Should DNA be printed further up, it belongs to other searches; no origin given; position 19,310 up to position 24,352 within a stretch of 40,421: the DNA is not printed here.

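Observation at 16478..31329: Six-gene, translationally coupled iterative PKS/FAS operon with PUFA-synthase/PKSE ancestry but a domain layout matching neither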

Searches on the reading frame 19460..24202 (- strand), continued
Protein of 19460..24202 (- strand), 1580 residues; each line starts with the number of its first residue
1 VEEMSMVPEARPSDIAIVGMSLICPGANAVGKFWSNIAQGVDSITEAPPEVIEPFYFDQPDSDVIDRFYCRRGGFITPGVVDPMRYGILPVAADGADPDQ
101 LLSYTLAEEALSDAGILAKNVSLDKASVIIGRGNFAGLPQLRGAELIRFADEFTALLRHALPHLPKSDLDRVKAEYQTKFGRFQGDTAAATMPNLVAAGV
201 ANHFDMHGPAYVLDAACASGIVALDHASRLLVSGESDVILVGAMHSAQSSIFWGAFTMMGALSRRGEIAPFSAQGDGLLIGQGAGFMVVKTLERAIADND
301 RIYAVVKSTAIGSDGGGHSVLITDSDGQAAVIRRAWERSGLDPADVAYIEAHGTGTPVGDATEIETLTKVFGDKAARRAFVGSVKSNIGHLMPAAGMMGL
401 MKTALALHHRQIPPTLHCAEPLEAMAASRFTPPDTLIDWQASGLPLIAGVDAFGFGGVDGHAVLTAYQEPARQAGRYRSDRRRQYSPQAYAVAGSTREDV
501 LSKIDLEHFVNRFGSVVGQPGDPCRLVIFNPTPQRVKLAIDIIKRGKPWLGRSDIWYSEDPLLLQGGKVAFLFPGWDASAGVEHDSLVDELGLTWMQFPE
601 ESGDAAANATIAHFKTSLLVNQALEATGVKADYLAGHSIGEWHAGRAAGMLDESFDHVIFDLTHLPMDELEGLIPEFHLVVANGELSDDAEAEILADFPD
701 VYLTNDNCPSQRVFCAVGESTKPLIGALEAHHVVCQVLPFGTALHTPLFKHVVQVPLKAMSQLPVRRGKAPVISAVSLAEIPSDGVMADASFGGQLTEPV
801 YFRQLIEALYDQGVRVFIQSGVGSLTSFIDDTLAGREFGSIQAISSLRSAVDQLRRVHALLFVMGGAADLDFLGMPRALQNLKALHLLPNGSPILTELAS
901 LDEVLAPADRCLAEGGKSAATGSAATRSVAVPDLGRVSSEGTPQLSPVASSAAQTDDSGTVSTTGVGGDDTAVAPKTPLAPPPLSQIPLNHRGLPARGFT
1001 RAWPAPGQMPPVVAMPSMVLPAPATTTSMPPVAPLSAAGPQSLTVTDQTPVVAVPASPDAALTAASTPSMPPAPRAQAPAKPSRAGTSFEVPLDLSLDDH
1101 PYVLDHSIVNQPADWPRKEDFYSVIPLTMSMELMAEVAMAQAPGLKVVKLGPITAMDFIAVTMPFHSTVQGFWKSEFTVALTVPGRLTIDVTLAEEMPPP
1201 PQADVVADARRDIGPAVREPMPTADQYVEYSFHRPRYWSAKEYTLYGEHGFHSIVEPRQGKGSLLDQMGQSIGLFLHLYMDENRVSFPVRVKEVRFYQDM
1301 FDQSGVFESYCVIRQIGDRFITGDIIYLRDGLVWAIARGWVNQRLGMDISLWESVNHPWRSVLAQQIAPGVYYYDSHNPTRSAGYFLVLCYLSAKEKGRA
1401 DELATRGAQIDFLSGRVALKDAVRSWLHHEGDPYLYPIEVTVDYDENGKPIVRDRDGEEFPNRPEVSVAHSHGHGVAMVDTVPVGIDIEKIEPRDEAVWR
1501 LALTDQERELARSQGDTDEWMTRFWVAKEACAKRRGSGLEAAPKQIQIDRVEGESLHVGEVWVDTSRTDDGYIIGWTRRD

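Call 56: search_protein_families(library=pfam, proteins=[L003:9392-10318:+, L003:10192-11352:+, L003:11139-12260:+, L003:12424-13566:+, L003:13570-14598:+, L001:18104-24727:+, L005:1887-3620:+, L005:3565-5832:+, L005:5648-7036:+], max_evalue=0.001)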
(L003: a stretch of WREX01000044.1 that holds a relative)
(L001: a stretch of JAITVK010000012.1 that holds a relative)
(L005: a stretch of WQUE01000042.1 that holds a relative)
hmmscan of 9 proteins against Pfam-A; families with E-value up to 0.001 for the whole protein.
L003:9392-10318:+ (309 aa): 3 families
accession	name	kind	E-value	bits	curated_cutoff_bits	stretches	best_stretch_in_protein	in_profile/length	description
PF00561.26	Abhydrolase_1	-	7.3e-25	88.5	25.8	1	62-180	2-118/245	alpha/beta hydrolase fold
PF12697.13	Abhydrolase_6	-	1e-18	69.2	26.3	1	63-276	1-210/217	Alpha/beta hydrolase family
PF12146.15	Hydrolase_4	-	9e-15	55.1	27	1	60-170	4-118/239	Serine aminopeptidase, S33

L003:10192-11352:+ (387 aa): 3 families
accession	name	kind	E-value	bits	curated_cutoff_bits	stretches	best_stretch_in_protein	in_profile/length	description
PF00005.33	ABC_tran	-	4.1e-34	118.6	25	1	75-218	2-137/137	ABC transporter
PF13304.12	AAA_21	-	2.2e-09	38.3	27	1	185-248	233-298/304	AAA domain, putative AbiEii toxin, Type IV TA system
PF02463.25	SMC_N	-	0.00065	19.6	40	0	85-261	25-210/220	RecF/RecN/SMC N terminal domain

L003:11139-12260:+ (374 aa): 2 families
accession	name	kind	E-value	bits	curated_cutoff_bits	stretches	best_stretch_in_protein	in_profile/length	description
PF01061.29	ABC2_membrane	-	2.7e-06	27.5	26.9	1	75-281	3-186/211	ABC-2 type transporter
PF12698.13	ABC2_membrane_3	-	4e-05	23.3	31.6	1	151-367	171-346/347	ABC-2 family transporter protein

L003:12424-13566:+ (381 aa): 2 families
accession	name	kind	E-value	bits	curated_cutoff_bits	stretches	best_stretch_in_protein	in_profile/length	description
PF12849.12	PBP_like_2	-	3.6e-36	125.7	27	1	49-348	2-266/267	PBP superfamily domain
PF01547.30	SBP_bac_1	-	3.3e-12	47.5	26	1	67-352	7-307/307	Bacterial extracellular solute-binding protein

L003:13570-14598:+ (343 aa): 1 family
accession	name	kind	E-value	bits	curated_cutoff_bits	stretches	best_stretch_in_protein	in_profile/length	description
PF00528.27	BPD_transp_1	-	1.5e-12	48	26.4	1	122-335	5-178/184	Binding-protein-dependent transport system inner membrane component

L001:18104-24727:+ (2208 aa): 4 families
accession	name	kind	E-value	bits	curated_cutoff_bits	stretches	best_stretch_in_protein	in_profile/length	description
PF02369.22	Big_1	-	3.2e-54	181.4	34.9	7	2024-2116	3-93/93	Bacterial Ig-like domain (group 1)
PF09134.16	Invasin_D3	-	1.6e-20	73.9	33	3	1639-1739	1-97/98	Invasin, domain 3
PF17210.9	SdrD_B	-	1.2e-07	32.3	29.7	1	505-597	7-92/112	SdrD B-like domain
PF00630.25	Filamin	-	2.9e-07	31.7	26.9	0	2042-2111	25-92/93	Filamin/ABP280 repeat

L005:1887-3620:+ (578 aa): 1 family
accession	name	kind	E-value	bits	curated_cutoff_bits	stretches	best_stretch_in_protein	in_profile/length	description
PF00550.31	PP-binding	-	0.00042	21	20.8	1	464-514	1-47/67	Phosphopantetheine attachment site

L005:3565-5832:+ (756 aa): 5 families
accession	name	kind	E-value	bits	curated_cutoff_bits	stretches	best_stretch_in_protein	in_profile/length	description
PF00005.33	ABC_tran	-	1.3e-29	104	25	1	413-556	2-137/137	ABC transporter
PF00561.26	Abhydrolase_1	-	1.1e-24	87.9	25.8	1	38-192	2-150/245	alpha/beta hydrolase fold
PF12697.13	Abhydrolase_6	-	1.9e-19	71.6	26.3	1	39-257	1-214/217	Alpha/beta hydrolase family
PF12146.15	Hydrolase_4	-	7.4e-15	55.3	27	1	38-164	6-134/239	Serine aminopeptidase, S33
PF13304.12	AAA_21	-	2.9e-09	37.9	27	1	511-586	221-298/304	AAA domain, putative AbiEii toxin, Type IV TA system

L005:5648-7036:+ (463 aa): 0 families
